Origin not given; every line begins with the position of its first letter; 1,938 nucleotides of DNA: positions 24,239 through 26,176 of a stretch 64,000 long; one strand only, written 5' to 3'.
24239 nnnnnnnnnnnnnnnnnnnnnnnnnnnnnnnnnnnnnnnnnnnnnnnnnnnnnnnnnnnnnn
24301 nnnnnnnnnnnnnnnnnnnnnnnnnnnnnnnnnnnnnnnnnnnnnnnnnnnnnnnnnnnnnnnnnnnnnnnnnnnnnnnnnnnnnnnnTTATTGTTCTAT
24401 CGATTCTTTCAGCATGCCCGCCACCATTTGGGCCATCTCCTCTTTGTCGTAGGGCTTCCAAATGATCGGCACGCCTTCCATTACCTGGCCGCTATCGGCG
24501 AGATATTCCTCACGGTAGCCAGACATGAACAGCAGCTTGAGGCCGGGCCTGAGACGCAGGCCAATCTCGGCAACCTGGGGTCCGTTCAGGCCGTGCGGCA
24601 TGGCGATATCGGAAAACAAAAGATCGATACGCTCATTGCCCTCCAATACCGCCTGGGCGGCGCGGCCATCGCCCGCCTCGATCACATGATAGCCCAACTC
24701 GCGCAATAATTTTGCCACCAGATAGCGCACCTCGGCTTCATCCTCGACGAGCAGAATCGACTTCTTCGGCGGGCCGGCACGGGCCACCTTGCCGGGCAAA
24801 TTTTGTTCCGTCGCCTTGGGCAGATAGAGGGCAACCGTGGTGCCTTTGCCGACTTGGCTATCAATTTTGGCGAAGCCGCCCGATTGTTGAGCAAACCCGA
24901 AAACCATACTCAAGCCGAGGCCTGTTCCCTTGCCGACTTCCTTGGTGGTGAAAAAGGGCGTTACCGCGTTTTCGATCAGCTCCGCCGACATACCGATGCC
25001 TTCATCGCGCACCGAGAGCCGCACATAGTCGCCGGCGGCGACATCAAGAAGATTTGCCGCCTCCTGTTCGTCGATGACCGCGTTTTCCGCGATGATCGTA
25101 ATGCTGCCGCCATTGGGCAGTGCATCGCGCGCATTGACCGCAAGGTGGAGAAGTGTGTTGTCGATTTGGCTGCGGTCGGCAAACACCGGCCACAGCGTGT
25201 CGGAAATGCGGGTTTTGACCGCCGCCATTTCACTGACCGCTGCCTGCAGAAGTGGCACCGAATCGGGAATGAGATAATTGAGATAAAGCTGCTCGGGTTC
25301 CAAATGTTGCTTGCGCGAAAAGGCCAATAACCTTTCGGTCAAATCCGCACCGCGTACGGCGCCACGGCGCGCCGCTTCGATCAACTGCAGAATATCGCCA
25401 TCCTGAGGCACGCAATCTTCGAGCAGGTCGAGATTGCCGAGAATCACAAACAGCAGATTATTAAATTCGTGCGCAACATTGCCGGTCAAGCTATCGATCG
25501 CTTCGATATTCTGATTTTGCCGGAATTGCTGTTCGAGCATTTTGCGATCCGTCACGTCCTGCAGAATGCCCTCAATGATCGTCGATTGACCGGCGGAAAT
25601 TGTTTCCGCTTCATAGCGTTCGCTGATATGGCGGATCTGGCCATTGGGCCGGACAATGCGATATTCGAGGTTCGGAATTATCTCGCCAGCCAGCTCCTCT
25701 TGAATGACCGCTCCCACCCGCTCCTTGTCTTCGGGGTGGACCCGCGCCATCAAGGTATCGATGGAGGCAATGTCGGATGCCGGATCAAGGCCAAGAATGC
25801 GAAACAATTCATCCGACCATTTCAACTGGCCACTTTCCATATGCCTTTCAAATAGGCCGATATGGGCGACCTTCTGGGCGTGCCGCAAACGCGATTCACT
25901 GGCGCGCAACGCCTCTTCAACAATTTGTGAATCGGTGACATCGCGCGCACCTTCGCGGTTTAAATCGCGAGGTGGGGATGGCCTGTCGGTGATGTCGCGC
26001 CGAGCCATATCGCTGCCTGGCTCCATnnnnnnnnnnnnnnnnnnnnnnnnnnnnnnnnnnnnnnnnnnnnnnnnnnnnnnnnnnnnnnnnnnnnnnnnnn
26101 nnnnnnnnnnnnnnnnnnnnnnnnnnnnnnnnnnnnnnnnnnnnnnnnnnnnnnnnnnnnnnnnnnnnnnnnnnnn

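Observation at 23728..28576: Co-directional minus-strand cluster GST, LLM oxidoreductase, LapG-like BTLCP protease, cytoplasmic PAS hybrid histidine kinase and DUF1326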

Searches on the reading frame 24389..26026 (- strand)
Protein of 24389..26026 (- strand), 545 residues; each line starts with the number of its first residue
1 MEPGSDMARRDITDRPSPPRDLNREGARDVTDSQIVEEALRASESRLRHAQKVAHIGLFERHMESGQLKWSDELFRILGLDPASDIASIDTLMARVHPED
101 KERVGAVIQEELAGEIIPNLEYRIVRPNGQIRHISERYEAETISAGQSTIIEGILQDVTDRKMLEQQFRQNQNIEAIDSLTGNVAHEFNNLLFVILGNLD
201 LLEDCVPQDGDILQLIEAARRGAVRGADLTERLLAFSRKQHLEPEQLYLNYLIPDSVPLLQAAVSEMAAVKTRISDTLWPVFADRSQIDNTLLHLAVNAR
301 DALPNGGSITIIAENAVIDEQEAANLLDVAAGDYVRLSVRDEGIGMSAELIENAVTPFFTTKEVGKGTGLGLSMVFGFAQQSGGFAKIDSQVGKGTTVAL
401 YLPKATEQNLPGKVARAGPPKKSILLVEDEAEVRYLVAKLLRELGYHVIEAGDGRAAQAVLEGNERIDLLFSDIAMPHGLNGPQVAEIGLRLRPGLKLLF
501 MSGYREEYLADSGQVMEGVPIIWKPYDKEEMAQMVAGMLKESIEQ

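Call 3: search_protein_families(library=pfam, proteins=[window:24389-26026:-], max_evalue=0.01)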
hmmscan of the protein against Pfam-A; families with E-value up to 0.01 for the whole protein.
window:24389-26026:- (545 aa): 5 families
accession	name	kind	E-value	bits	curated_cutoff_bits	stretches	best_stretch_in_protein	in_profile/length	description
PF02518.31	HATPase_c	-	3.2e-16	60.2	26.4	1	284-405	2-110/111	Histidine kinase-, DNA gyrase B-, and HSP90-like ATPase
PF00072.30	Response_reg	-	7.5e-14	52.3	30.2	1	424-535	1-110/111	Response regulator receiver domain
PF08447.18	PAS_3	-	1.1e-12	48.4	25.6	1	68-154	2-88/89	PAS fold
PF00512.31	HisKA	-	4.6e-08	33.4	26.9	1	180-241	5-65/66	His Kinase A (phospho-acceptor) domain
PF10090.15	HPTransfase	-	0.0088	16.2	22.9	0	291-336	35-76/123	Histidine phosphotransferase C-terminal domain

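Call 4: search_protein_families(library=ncbifam, proteins=[window:24389-26026:-], max_evalue=0.01)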
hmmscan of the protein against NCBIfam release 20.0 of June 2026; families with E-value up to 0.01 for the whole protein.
window:24389-26026:- (545 aa): 94 families (the best 25 are shown)
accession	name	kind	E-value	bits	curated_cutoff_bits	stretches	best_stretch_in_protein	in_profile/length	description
NF010076.0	PRK13557.1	subfamily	3.1e-98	329.5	631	1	156-539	142-533/540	histidine kinase famiy protein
NF046020.1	HisKinCckABruc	equivalog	2.8e-95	320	1000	1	136-539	441-867/868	cell cycle histidine kinase CckA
NF046026.1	HisKinCckACaul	equivalog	3e-80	270.2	1000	1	154-539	279-676/678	cell cycle histidine kinase CckA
NF010411.0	PRK13837.1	equivalog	1.7e-54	185.1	647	1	156-542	429-815/828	two-component system VirA-like sensor kinase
NF052573.1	HisKinEspAMyxo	equivalog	2.5e-44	151.5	1400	2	176-504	383-715/755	serine histidine kinase EspA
NF008468.0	PRK11360.1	equivalog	1.1e-37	129.7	646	1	154-409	373-613/616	two-component system sensor histidine kinase AtoS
NF052574.1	HisKinEspCMyxo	equivalog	8.4e-35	120.1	1200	1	92-504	336-748/785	serine histidine kinase EspC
NF007688.0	PRK10364.1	equivalog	6.1e-31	107.7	479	1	160-408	223-455/460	two-component system sensor histidine kinase ZraS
NF047466.1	hybrid_RR_LvrB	exception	7.9e-29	101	500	1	159-404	134-376/377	hybrid histidine kinase/response regulator LvrB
NF041777.1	sens_FixL_Rhizob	equivalog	1.6e-23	83.1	850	2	179-407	264-484/485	sensor protein FixL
NF038348.1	T2SS_HK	subfamily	3.6e-21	75.2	450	1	210-403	395-572/574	histidine kinase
NF011874.0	PRK15347.1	equivalog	5.3e-19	67.8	852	2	183-405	404-615/921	two component system sensor kinase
TIGR02956.1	TMAO_torS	equivalog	9.6e-18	63.7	676.5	1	185-478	472-757/967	TMAO reductase system sensor histidine kinase/response regulator TorS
NF053867.1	SprKinKinDBac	equivalog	1.3e-17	63.4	775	1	164-406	273-499/500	sporulation kinase KinD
NF008099.0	PRK10841.1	equivalog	4.4e-16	57.8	920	2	99-408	397-694/949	two-component system sensor histidine kinase RcsC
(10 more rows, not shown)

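Call 60: search_solved_structures(query=window:24389-26026:-, max_evalue=1e-10)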
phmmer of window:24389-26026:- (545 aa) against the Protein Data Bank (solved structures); distinct sequences matched with E-value up to 1e-10: 12.
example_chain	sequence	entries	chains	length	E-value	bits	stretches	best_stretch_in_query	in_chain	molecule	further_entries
5idj_A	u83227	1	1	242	2.8e-38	135.7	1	170-403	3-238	Histidine kinase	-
9jfj_A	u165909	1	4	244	4.2e-25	92.2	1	160-404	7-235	Sensor histidine kinase ZraS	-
28tm_A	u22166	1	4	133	2.3e-23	86.5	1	422-540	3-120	C-terminal domain of PAS domain-containing hybrid sensor histidine kinase/response regulat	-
5idm_A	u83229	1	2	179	1.3e-21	80.6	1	245-404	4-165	Cell cycle histidine kinase CckA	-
3d36_A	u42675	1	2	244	1.7e-21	80.3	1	172-407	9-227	Sporulation kinase B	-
8vc9_A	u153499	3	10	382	2.3e-19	73.3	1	160-403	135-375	Leptospira virulence regulator B (LvrB) | histidine kinase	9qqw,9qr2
3nja_A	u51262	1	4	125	5.1e-19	72.1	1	44-162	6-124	Probable GGDEF family protein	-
6tne_A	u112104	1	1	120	3.3e-15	59.6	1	424-539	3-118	Histidine kinase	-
3a0r_A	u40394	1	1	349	3.3e-12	49.6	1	147-406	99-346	Sensor protein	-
8a3u_A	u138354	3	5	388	2.4e-11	46.8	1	144-407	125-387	Putative Sensory box protein,Sensor protein FixL | Putative Sensory box protein,Putative Sensory box protein,Sensor protein FixL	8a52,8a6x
8a7f_A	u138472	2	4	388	2.4e-11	46.8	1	144-407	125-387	Putative Sensory box protein,Sensor protein FixL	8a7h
4gcz_A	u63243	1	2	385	6.4e-11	45.4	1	148-409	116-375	Blue-light photoreceptor, Sensor protein fixL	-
